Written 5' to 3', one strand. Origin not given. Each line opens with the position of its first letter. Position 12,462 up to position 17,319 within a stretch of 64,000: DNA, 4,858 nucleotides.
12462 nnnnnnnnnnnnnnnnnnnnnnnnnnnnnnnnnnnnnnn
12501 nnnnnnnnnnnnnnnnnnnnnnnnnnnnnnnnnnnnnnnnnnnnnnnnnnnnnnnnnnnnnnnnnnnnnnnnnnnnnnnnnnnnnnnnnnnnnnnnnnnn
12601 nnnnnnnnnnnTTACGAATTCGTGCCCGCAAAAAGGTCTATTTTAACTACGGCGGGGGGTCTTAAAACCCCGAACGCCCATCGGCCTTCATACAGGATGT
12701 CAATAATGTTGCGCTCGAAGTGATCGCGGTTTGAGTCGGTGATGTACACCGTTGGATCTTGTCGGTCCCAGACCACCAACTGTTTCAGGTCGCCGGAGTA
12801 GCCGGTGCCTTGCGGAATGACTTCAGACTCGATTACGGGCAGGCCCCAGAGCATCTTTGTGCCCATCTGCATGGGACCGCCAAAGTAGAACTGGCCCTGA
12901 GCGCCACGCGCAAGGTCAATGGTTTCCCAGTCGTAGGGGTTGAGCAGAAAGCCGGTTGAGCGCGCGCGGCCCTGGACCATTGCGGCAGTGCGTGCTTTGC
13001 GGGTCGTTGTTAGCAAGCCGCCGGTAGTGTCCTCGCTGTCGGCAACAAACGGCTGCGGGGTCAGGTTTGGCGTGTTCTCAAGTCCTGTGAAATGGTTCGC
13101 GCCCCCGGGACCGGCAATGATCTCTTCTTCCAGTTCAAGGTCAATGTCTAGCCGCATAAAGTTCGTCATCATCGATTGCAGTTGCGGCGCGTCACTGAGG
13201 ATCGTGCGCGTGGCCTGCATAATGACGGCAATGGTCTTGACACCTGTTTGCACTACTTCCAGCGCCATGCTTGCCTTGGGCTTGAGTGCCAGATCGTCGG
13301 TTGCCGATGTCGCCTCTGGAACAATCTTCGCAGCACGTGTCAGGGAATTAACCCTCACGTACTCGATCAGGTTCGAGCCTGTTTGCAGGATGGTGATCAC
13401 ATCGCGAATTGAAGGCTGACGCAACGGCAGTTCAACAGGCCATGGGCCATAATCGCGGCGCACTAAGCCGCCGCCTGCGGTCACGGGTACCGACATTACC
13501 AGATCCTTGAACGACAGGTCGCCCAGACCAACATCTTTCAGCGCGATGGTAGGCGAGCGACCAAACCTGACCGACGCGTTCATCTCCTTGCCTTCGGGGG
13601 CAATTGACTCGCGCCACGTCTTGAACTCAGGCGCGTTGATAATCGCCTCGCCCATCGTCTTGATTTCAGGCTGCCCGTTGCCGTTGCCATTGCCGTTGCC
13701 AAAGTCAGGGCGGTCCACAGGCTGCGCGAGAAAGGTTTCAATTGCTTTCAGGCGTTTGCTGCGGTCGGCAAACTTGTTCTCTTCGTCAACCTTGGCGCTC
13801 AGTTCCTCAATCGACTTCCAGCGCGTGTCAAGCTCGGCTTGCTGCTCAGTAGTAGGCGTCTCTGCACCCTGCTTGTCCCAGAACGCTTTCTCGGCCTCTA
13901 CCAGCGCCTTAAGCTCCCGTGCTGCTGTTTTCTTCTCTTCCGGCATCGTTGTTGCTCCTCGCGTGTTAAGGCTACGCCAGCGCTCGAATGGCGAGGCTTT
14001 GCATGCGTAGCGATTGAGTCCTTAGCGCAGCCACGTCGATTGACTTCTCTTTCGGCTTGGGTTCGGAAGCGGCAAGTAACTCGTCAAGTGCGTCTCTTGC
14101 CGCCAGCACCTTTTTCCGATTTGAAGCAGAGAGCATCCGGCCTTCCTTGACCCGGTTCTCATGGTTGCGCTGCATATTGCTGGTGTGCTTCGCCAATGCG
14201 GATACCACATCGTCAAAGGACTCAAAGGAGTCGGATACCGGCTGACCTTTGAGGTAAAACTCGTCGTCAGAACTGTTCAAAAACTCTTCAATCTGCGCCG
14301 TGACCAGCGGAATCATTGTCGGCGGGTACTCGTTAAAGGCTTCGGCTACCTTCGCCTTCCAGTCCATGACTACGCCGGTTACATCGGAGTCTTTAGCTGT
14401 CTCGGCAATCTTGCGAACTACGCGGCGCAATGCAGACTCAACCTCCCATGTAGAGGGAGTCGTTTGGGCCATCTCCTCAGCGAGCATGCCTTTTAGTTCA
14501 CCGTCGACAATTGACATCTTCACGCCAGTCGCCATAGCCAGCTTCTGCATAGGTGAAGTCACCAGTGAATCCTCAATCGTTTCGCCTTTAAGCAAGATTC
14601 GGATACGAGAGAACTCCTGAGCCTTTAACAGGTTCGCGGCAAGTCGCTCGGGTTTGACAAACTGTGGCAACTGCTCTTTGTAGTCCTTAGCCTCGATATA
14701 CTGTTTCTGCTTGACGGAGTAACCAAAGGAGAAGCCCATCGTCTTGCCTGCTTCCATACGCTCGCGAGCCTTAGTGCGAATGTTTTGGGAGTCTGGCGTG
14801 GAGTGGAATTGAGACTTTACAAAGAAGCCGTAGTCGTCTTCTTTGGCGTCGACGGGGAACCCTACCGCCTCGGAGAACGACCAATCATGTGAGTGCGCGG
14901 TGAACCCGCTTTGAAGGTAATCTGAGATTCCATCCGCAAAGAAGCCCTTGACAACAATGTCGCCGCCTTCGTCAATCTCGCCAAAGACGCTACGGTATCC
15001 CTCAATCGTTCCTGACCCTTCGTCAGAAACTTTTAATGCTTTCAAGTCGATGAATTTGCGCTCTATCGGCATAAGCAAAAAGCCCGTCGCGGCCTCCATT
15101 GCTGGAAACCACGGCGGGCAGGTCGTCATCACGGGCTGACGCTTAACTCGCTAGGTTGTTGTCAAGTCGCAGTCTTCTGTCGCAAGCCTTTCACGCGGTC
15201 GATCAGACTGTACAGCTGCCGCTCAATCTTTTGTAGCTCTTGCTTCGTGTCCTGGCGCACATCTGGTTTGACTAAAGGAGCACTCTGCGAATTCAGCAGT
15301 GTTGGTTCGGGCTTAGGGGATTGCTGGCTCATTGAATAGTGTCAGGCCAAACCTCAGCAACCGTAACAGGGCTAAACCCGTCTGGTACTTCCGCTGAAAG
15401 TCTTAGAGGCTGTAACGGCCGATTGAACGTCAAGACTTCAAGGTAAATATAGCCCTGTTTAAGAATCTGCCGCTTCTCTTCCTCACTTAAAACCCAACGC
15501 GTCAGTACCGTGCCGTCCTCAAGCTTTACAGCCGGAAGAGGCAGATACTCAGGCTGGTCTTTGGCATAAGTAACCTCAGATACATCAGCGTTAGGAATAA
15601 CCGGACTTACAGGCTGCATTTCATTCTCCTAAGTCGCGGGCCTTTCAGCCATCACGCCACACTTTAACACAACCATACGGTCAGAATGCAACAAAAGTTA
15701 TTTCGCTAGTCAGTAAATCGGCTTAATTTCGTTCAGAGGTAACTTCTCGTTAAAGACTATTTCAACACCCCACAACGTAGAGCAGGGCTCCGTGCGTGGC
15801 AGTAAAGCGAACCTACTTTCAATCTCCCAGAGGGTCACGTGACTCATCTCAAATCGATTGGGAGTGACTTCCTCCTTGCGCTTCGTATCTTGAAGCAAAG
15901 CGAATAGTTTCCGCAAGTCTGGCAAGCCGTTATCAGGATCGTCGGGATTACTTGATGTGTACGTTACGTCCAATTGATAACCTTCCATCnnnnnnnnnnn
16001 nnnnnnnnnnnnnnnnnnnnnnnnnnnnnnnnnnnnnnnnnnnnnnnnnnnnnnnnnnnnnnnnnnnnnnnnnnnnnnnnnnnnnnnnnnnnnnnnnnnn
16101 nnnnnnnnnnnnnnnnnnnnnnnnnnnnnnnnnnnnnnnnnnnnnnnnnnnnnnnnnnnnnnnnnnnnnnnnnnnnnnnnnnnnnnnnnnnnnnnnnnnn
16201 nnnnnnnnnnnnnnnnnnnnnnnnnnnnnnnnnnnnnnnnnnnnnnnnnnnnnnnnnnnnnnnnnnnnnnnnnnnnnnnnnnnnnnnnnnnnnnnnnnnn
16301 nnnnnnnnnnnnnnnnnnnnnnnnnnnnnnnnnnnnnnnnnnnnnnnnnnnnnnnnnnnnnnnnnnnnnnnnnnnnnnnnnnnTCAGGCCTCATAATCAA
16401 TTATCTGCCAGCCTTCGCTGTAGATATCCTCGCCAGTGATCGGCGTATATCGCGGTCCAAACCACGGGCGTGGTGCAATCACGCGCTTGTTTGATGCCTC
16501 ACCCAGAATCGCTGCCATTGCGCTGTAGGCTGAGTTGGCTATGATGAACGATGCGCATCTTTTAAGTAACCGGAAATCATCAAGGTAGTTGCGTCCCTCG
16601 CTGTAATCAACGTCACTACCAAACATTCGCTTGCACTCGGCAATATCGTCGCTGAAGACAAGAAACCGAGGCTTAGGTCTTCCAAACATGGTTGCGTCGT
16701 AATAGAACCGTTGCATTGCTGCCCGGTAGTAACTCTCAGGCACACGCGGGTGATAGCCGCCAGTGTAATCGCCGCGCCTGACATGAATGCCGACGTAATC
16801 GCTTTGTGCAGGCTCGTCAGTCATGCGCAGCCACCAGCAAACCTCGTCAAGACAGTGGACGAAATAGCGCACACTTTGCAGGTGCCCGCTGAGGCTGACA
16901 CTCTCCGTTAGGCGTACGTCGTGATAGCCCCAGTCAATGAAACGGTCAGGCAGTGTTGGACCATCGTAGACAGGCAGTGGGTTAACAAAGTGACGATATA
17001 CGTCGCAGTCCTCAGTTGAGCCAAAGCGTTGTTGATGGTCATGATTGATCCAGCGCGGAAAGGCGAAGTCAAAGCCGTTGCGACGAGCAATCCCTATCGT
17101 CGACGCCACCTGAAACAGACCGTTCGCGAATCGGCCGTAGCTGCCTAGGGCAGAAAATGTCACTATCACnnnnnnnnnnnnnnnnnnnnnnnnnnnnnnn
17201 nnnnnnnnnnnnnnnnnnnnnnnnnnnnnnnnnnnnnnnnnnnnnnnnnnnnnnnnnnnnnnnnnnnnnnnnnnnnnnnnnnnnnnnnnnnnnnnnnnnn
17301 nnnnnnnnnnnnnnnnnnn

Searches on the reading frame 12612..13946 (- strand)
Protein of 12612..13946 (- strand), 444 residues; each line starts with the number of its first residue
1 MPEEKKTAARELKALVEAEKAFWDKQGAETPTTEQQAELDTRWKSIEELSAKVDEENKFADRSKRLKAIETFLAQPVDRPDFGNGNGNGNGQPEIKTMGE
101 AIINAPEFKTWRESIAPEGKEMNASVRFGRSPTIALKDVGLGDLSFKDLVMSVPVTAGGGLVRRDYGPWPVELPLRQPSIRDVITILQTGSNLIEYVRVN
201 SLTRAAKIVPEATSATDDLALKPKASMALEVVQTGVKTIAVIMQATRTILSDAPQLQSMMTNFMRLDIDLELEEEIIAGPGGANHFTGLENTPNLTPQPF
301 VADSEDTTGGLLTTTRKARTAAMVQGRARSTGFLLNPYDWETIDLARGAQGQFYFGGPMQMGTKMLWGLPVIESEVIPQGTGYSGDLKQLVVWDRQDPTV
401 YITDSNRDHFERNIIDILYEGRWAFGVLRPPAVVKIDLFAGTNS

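Call 10: search_protein_families(library=phrogs, proteins=[window:12612-13946:-], max_evalue=0.001)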
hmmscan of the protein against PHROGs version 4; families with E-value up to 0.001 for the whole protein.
window:12612-13946:- (444 aa): 3 families
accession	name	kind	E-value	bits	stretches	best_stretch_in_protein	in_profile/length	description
phrog_10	-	head and packaging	2.1e-43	150.3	1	5-442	272-639/752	major head protein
phrog_617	-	head and packaging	5.2e-10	39.8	1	223-402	407-583/626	major head protein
phrog_2263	-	head and packaging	2.3e-07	31.1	1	177-438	280-543/551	major head protein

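Call 63: search_dna_similar(query=window:12612-13946:-, collection=phages, mode=protein, max_rows=15, max_evalue=0.00001)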
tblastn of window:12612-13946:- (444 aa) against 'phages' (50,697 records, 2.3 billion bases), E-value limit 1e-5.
Records with a match: 891; places in all: 891; records where one place covers at least 80% of the query: 125.
Best place of each record, by identity: <60% 891.
By first word of the organism name: Mycobacterium 226; Salinibacter 184; Arthrobacter 100; Microbacterium 92; Pseudomonas 44; Escherichia 35; Gordonia 28; Vibrio 26; Moraxella 23; Xanthomonas 17; and 34 more.
By host as written in the record: Salinibacter ruber M8 184; Mycobacterium smegmatis mc2 155 174; Arthrobacter sp. ATCC 21022 52; Microbacterium foliorum NRRL B-24224 51; Microbacterium foliorum NRRL B-24224 SEA 31; Escherichia coli 28; Moraxella catarrhalis 23; Arthrobacter globiformis B-2979 21; and 132 more.
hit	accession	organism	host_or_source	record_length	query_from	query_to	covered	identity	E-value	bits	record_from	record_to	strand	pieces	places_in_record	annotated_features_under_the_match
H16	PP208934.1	Gordonia phage Hibiscus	Gordonia phage Hibiscus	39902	9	440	97%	34.2%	6e-48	182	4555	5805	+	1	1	6: major capsid protein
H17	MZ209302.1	Gordonia phage Jojo24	Gordonia terrae 3612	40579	9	440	97%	34.0%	3e-47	180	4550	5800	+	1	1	6: major capsid protein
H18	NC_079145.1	Gordonia phage Jojo24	Gordonia terrae 3612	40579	9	440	97%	34.0%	3e-47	180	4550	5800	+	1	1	6: major capsid protein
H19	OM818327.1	Gordonia phage Santhid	Gordonia terrae 3612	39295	9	440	97%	34.0%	2e-46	177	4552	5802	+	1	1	6: major capsid protein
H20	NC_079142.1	Gordonia phage Santhid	Gordonia terrae 3612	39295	9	440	97%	34.0%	2e-46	177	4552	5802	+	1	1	6: major capsid protein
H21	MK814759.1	Gordonia phage Reyja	Gordonia terrae 3612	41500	34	440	92%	35.7%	3e-50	189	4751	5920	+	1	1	7: major capsid protein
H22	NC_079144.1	Gordonia phage Reyja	Gordonia terrae 3612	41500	34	440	92%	35.7%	3e-50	189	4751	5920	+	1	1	7: major capsid protein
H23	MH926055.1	Mycobacterium phage Chewbacca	Mycobacterium smegmatis mc2 155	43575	32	436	91%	35.7%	7e-52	193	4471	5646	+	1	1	6: major capsid protein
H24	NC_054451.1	Mycobacterium phage Kevin1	Mycobacterium smegmatis mc2 155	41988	32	436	91%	35.2%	6e-50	188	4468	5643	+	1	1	6: major head protein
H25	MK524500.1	Mycobacterium phage Kevin1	Mycobacterium smegmatis mc2 155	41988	32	436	91%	35.2%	6e-50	188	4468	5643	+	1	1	6: major capsid protein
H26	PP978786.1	Mycobacterium phage Journey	Mycobacterium smegmatis mc2 155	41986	32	436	91%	34.6%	3e-51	192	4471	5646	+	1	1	6: major capsid protein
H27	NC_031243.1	Mycobacterium phage Xeno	Mycobacterium smegmatis mc2 155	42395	32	436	91%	34.6%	3e-51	192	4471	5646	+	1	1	6: major head protein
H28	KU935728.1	Mycobacterium phage Xeno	Mycobacterium smegmatis mc2 155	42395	32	436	91%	34.6%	3e-51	192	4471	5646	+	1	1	6: major capsid protein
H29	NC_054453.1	Mycobacterium phage Fulbright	Mycobacterium smegmatis mc2 155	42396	32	436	91%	34.6%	3e-51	192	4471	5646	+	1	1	6: major head protein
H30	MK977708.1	Mycobacterium phage Fulbright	Mycobacterium smegmatis mc2 155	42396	32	436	91%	34.6%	3e-51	192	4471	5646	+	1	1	6: major capsid protein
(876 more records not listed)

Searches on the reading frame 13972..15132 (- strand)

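Call 10: search_protein_families(library=phrogs, proteins=[window:13972-15132:-], max_evalue=0.001)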
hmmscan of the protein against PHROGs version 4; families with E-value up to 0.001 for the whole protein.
window:13972-15132:- (386 aa): 3 families
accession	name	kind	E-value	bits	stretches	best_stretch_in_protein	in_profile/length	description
phrog_80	-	head and packaging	8.5e-18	65.9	1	24-350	218-465/607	head maturation protease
phrog_3244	-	head and packaging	1.2e-13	52.5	1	38-152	30-145/326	head maturation protease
phrog_9644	-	head and packaging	3.4e-05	24.3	1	36-153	158-274/341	head maturation protease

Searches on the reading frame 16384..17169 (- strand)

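Call 68: search_protein_families(library=pfam, proteins=[window:16384-17169:-], max_evalue=0.01)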
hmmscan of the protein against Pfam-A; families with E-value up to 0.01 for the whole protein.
window:16384-17169:- (261 aa): 1 family
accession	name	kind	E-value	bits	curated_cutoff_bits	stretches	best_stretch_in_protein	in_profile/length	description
PF01531.22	Glyco_transf_11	-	2.5e-14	53.7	23.9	1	122-257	162-297/298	Glycosyl transferase family 11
